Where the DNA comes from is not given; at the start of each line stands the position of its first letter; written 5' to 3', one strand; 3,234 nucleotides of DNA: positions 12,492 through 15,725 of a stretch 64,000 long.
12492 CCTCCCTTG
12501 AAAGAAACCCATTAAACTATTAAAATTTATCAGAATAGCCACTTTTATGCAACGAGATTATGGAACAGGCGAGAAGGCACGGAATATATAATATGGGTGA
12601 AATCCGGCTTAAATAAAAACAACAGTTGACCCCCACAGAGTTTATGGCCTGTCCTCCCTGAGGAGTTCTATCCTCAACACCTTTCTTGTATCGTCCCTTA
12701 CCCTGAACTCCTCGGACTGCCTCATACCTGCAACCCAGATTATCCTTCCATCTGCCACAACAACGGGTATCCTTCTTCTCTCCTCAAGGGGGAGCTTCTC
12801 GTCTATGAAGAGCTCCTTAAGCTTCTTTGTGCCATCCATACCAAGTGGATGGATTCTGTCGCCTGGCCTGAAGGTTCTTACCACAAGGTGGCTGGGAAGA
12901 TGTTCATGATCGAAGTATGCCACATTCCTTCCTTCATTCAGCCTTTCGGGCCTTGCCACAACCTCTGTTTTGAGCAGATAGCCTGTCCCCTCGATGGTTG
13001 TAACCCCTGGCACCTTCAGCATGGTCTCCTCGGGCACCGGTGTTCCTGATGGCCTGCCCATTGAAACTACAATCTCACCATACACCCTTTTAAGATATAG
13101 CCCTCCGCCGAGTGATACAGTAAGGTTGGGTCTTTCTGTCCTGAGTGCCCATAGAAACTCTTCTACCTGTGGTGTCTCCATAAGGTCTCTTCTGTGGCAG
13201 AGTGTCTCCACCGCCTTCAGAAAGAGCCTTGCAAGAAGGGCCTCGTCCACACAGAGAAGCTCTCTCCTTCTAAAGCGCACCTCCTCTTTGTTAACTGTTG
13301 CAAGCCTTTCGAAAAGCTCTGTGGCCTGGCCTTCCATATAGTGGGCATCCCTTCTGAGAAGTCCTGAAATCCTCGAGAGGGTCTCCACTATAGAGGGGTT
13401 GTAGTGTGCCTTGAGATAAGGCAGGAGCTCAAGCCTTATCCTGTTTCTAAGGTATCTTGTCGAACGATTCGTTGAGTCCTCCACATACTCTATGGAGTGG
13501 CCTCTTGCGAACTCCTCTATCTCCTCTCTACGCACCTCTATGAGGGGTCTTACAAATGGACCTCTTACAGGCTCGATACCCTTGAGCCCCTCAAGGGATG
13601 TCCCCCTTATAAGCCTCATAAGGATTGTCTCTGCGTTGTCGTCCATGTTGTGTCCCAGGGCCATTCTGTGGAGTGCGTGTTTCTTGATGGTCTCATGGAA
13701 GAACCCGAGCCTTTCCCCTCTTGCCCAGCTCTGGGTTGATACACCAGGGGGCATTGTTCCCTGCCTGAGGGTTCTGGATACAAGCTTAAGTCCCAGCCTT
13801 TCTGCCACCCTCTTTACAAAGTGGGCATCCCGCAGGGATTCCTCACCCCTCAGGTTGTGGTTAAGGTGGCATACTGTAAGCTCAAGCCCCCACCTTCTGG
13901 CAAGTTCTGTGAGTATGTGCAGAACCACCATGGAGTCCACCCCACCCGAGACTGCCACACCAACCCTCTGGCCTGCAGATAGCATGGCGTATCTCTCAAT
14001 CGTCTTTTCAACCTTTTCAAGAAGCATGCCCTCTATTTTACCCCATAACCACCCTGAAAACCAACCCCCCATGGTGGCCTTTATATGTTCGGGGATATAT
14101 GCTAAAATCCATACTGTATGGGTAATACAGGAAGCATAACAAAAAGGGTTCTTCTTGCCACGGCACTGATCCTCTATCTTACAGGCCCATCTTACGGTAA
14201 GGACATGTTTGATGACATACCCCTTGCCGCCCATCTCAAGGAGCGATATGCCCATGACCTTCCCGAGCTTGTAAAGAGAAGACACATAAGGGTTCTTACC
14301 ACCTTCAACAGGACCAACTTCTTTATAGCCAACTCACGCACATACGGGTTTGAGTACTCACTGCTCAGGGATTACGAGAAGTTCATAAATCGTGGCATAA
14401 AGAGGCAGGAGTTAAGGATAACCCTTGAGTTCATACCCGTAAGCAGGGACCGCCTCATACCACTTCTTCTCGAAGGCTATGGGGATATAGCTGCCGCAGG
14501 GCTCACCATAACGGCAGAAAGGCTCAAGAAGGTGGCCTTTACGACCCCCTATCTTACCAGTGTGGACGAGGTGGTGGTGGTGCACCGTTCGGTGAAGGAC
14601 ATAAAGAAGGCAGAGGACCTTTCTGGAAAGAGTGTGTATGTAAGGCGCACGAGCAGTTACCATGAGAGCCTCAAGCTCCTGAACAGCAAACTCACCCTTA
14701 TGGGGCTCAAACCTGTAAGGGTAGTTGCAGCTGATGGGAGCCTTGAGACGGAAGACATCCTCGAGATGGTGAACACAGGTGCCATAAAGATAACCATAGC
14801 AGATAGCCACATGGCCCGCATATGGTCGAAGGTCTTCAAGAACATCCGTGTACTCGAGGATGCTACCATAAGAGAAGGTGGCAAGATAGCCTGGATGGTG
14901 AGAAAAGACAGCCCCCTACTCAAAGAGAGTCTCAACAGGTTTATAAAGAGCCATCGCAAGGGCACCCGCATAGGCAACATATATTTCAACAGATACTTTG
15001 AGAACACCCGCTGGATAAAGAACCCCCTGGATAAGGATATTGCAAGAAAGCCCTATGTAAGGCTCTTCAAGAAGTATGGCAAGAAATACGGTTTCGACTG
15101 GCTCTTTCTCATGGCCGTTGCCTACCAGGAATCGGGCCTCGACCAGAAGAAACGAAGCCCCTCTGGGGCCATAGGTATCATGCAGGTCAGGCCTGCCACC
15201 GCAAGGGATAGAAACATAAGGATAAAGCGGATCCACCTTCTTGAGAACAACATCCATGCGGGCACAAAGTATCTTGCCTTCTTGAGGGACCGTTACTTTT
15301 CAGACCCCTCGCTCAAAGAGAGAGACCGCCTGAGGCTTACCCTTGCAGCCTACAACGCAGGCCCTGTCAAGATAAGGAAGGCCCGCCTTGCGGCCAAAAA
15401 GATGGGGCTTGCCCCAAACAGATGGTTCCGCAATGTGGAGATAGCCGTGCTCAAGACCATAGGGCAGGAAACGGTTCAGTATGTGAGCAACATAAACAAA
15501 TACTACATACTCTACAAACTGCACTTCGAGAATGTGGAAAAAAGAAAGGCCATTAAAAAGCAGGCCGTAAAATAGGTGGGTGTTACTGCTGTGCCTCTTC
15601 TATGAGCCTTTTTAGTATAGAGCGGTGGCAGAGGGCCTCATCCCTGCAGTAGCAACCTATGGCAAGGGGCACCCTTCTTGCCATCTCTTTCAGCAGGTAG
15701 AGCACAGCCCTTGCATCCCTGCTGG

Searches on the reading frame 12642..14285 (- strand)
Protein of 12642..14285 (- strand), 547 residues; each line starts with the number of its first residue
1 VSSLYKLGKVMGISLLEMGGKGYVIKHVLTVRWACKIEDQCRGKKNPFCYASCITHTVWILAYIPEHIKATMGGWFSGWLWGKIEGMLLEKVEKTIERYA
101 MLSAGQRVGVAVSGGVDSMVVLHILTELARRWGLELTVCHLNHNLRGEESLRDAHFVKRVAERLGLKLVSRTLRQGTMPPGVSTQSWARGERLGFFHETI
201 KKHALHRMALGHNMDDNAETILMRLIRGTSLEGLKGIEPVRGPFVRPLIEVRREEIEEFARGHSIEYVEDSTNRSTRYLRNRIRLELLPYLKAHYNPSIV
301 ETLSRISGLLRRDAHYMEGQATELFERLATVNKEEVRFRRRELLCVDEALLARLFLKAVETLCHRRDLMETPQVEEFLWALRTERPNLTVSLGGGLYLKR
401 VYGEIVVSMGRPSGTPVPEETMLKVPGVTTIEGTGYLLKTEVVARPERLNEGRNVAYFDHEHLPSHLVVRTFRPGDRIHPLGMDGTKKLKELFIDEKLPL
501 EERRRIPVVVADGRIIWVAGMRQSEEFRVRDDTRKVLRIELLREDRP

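Call 74: search_protein_families(library=pfam, proteins=[window:12642-14285:-], max_evalue=0.0001)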
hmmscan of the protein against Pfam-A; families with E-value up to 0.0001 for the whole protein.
window:12642-14285:- (547 aa): 3 families
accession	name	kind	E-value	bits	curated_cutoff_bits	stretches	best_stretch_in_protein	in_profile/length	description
PF01171.26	ATP_bind_3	-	4.8e-48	163.7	27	1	108-285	2-181/182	PP-loop family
PF11734.13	TilS_C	-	3.8e-18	65.1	22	1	468-536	2-70/74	TilS substrate C-terminal domain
PF00733.27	Asn_synthase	-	4.2e-05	23.8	21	1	102-180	14-86/354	Asparagine synthase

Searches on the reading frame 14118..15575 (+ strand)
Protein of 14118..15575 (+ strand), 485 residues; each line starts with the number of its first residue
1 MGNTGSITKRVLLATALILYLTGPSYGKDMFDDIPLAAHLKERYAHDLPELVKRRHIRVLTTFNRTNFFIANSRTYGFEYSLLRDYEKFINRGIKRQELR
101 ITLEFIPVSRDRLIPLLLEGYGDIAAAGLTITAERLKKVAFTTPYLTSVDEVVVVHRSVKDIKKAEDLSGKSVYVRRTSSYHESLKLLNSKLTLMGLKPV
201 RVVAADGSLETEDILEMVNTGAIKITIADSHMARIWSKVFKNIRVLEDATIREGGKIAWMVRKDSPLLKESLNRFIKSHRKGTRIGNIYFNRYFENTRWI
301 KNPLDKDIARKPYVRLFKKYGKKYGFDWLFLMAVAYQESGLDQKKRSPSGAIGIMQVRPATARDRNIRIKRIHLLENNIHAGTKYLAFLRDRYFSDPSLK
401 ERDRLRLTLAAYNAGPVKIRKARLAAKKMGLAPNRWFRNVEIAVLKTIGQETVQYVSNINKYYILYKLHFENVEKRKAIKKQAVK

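Call 74: search_protein_families(library=pfam, proteins=[window:14118-15575:+], max_evalue=0.0001)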
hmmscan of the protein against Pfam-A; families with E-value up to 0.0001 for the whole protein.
window:14118-15575:+ (485 aa): 2 families
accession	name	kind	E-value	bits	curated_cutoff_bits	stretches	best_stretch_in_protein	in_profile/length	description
PF01464.25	SLT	-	2.5e-20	72.6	21.3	1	316-427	2-109/117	Transglycosylase SLT domain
PF00497.25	SBP_bac_3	-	3.8e-17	62.7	26.4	1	69-289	15-126/132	Bacterial extracellular solute-binding proteins, family 3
